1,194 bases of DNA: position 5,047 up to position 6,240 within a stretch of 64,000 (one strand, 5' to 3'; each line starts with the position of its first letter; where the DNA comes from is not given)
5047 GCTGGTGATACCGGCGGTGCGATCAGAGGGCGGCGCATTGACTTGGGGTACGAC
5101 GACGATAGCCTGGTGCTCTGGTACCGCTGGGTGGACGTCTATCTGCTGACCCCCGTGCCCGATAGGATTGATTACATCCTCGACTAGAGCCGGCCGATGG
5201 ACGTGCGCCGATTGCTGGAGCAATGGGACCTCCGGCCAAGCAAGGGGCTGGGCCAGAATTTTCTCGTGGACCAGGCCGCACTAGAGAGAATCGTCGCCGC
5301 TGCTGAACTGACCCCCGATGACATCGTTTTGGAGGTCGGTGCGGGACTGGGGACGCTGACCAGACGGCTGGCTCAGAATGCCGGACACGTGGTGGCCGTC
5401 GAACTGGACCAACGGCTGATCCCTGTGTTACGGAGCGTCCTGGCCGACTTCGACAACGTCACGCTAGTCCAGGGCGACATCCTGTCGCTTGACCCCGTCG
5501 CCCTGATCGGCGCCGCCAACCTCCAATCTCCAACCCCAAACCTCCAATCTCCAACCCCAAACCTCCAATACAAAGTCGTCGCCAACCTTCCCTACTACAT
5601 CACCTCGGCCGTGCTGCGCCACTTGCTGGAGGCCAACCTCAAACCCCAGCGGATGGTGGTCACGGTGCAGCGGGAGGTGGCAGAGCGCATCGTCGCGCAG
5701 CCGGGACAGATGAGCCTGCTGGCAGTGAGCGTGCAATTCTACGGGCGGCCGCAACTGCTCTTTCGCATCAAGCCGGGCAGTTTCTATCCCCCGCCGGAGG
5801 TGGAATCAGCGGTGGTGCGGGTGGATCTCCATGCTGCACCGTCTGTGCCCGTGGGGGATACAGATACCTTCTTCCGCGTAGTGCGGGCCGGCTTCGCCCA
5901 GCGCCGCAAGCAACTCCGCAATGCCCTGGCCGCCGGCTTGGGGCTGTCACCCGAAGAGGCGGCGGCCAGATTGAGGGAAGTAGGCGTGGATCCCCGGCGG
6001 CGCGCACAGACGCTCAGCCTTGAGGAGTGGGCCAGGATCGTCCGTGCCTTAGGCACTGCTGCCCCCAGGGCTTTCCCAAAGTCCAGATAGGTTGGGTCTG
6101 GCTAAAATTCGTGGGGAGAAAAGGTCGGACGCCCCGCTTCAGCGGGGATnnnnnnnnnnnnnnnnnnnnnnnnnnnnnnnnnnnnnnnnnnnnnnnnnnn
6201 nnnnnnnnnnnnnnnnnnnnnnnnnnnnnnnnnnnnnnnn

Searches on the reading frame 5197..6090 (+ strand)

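Call 9: search_protein_families(library=pfam, proteins=[window:5197-6090:+], max_evalue=0.001)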
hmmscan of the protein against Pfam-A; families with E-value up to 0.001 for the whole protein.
window:5197-6090:+ (297 aa): 6 families
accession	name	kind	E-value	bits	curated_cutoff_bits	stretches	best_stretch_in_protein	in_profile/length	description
PF00398.26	RrnaAD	-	8.9e-55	186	24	1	17-283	7-259/263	Ribosomal RNA adenine dimethylase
PF13649.12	Methyltransf_25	-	3.6e-07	31.2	27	1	44-99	1-59/97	Methyltransferase domain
PF08241.18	Methyltransf_11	-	7.4e-05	23.8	21.2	1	45-100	1-55/95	Methyltransferase domain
PF13847.12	Methyltransf_31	-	9.9e-05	22.5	27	1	40-99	3-67/145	Methyltransferase domain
PF08242.18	Methyltransf_12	-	0.00073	20.7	30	0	45-99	1-62/98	Methyltransferase domain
PF01728.25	FtsJ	-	0.0009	19.7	24.1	0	30-105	10-85/181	FtsJ-like methyltransferase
